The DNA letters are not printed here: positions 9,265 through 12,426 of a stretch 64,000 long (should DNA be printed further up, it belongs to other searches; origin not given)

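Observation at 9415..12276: SMC-type head domains combined with a Rad50-like CxxC hook at the exact coiled-coil midpoint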

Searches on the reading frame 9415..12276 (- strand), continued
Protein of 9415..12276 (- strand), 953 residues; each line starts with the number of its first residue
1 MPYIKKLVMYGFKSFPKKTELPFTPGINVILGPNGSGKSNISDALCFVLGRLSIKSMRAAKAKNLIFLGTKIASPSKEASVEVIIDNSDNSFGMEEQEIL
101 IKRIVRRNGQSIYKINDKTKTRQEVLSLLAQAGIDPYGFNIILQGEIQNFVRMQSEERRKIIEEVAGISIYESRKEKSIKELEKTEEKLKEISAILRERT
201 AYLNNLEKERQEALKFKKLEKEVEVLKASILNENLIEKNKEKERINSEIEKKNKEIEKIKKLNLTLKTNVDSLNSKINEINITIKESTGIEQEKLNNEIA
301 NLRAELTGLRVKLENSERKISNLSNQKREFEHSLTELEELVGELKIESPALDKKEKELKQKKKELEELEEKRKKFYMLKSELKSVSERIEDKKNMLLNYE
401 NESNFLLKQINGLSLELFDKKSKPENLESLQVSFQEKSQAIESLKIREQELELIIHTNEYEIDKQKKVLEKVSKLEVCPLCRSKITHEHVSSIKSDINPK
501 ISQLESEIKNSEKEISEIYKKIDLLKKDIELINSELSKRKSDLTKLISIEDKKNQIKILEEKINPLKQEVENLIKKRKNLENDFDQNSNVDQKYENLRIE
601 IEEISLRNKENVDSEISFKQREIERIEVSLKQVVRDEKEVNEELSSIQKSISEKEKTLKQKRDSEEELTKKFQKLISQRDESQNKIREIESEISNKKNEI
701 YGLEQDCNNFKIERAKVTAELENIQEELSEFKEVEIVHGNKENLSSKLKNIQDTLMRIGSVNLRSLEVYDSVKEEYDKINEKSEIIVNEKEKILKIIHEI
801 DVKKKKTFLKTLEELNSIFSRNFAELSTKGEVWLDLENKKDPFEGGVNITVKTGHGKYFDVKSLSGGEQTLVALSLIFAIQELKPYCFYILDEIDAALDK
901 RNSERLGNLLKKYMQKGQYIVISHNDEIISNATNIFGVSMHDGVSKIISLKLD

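Call 64: find_homologous_proteins(query=L008:4344-5012:+, max_evalue=0.001)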
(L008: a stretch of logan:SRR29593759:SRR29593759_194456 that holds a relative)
Query L008:4344-5012:+ (222 aa): 108 proteins with E <= 0.001 among 1099 candidates.
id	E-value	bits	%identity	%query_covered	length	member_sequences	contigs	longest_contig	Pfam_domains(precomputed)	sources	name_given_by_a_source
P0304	6.5e-121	420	94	100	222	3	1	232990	PF02616.20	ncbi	-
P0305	6.9e-78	279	67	97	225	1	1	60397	PF02616.20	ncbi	-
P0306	1.8e-77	278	66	97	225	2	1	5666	PF02616.20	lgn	-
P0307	6.3e-73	263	59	98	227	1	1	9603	PF02616.20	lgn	-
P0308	1.6e-72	262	60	99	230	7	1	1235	PF02616.20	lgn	-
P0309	2.0e-67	245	55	98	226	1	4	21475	PF02616.20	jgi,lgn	-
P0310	3.1e-65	238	56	96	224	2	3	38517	PF04824.22,PF02616.20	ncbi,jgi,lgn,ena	-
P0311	2.2e-64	235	55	96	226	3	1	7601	PF02616.20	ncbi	-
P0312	2.4e-63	232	57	95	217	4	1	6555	PF02616.20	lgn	-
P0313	3.6e-63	231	55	99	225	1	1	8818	PF02616.20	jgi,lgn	jgi:segregation and condensation protein A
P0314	1.1e-62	230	55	95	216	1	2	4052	PF02616.20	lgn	-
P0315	1.3e-62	229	55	95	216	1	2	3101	PF02616.20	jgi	jgi:segregation and condensation protein A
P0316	1.9e-62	229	56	97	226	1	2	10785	PF02616.20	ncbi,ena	-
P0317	3.7e-62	228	54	99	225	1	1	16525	PF02616.20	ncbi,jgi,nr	ncbi:MAG: segregation/condensation protein A [Euryarchaeota archaeon]|nr:segregation/condensation pr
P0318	5.8e-62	227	54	99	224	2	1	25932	PF02616.20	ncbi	ncbi:segregation/condensation protein A [Candidatus Pyrohabitans sp.]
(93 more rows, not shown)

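Call 67: find_homologous_proteins(query=A4, max_evalue=0.001)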
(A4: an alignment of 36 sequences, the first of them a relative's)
Query A4 (36 sequences) (243 aa, profile of the alignment): 1390 proteins with E <= 0.001 among 8000 candidates; the best 120 are listed.
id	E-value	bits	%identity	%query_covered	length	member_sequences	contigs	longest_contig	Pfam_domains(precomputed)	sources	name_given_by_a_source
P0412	1.5e-76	275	55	98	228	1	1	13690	PF02616.20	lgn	-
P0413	1.1e-75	272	56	93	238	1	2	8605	PF02616.20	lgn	-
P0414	1.3e-75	272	56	95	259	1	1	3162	PF02616.20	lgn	-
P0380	1.3e-75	272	55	89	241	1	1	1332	PF02616.20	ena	-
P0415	1.5e-75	272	53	99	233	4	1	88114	PF02616.20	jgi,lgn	jgi:segregation and condensation protein A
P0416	2.5e-75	271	55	95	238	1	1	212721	PF02616.20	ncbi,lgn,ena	-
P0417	6.9e-75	270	57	91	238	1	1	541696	PF02616.20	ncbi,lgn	ncbi:MAG: ScpA family protein [Candidatus Micrarchaeia archaeon]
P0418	1.1e-74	269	57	92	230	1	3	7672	PF02616.20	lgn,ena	-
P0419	1.9e-74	268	55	92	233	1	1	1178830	PF02616.20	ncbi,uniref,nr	ncbi:MAG: hypothetical protein Sv326_0721 [Candidatus Fermentimicrarchaeum limneticum]|uniref:Segreg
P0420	2.3e-74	268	57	92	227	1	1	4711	PF02616.20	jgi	-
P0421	2.4e-74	268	55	96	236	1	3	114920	PF02616.20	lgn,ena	-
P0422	2.6e-74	268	53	97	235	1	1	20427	PF02616.20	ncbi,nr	ncbi:MAG: ScpA family protein [Candidatus Micrarchaeota archaeon]|nr:ScpA family protein [Candidatus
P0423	2.8e-74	268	52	100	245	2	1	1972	PF02616.20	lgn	-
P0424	3.2e-74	267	55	96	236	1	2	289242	PF02616.20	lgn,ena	-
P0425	3.3e-74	267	55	91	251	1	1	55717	PF02616.20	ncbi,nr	ncbi:MAG: ScpA family protein [Candidatus Micrarchaeota archaeon]|nr:ScpA family protein [Candidatus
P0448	1.0e-69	253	56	92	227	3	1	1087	PF02616.20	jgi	-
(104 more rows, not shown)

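Call 68: find_related_loci(query=A2, collection=genome_contigs, flank=10000)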
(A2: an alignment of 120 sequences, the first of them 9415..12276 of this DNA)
Query A2 (953 aa) in genome_contigs; peptide patterns used: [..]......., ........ (x = any residue, [..] = any of these).
599 stretches matched a pattern (row limit reached: there are more); 520 encode a relative of the query (tblastn E <= 1e-3); the best 80 are kept; 80 distinct loci.
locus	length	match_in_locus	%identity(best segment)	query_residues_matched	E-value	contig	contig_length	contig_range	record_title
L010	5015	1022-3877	65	1-952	0e+0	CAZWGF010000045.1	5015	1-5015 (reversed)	MAG TPA_asm: Candidatus Woesearchaeota archaeon isolate SRP104257_co1_234 genome assembly, contig: NODE_17581_length_501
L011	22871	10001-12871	62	1-952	0e+0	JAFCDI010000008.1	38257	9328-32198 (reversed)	Candidatus Pacearchaeota archaeon isolate Meg19_1012_Bin_412 Meg19_1012_Bin_412_scaffold_12105, whole genome shotgun seq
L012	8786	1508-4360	61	1-952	0e+0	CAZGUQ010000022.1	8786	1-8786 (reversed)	MAG TPA_asm: Candidatus Woesearchaeota archaeon isolate SRP050083_co1_431 genome assembly, contig: NODE_4019_length_8786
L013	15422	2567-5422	63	1-952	0e+0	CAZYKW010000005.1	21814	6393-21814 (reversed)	MAG TPA_asm: Candidatus Woesearchaeota archaeon isolate binchicken_co334_135 genome assembly, contig: NODE_4026_length_2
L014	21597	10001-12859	63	1-953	0e+0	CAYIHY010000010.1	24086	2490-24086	MAG TPA_asm: Candidatus Woesearchaeota archaeon isolate ERP119705_co22_17 genome assembly, contig: NODE_1696_length_2408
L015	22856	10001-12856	61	1-952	0e+0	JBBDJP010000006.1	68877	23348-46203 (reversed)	MAG: Candidatus Pacearchaeota archaeon isolate LejiaA_31_70 Lejia_A_725_length_68877_cov_43, whole genome shotgun sequen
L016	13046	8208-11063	63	1-952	0e+0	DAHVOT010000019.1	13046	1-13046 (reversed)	MAG TPA_asm: archaeon isolate clean591 NODE_19_length_13046_cov_5.439818, whole genome shotgun sequence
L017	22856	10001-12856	60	1-952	0e+0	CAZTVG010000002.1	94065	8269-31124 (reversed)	MAG TPA_asm: Candidatus Woesearchaeota archaeon isolate binchicken_co202_56 genome assembly, contig: NODE_56_length_9406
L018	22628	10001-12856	62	1-952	0e+0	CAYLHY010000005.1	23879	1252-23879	MAG TPA_asm: Candidatus Woesearchaeota archaeon isolate binchicken_co19_580 genome assembly, contig: NODE_3166_length_23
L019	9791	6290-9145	61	1-952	0e+0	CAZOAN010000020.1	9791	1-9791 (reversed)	MAG TPA_asm: Candidatus Woesearchaeota archaeon isolate SRP178699_co1_144 genome assembly, contig: NODE_9587_length_9791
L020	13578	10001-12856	61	1-952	0e+0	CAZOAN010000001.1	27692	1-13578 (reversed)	MAG TPA_asm: Candidatus Woesearchaeota archaeon isolate SRP178699_co1_144 genome assembly, contig: NODE_1880_length_2769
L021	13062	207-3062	60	1-952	0e+0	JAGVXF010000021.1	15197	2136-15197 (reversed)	Candidatus Pacearchaeota archaeon isolate RIFOXYB1_FULL_34_12 rifoxyb1_full_scaffold_1376, whole genome shotgun sequence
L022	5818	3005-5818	61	1-934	0e+0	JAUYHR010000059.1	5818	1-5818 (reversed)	MAG: Nanoarchaeota archaeon isolate C24_maxbin.164_sub C24_k141_178100, whole genome shotgun sequence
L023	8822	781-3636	59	2-952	0e+0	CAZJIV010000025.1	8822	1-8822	MAG TPA_asm: Candidatus Woesearchaeota archaeon isolate binchicken_co150_352 genome assembly, contig: NODE_20450_length_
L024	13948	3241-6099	64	1-952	0e+0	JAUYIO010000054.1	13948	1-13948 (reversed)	MAG: Nanoarchaeota archaeon isolate C24_maxbin.320 C24_k141_786107, whole genome shotgun sequence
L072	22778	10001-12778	28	1-953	1e-75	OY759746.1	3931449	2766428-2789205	MAG: Spirochaetia bacterium isolate 37a8ee1d-4d30-4a0d-bbf4-d03c19003557 genome assembly, chromosome: 1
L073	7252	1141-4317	27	3-952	1e-75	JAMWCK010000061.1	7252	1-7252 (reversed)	MAG: Candidatus Omnitrophota bacterium isolate QZM4_1.bins.76.Tibet NODE_31432_length_7252_cov_2.400421, whole genome sh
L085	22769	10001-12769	26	3-953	3e-72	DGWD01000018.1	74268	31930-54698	MAG TPA_asm: Treponema sp. UBA4267 UBA4267_contig_2394, whole genome shotgun sequence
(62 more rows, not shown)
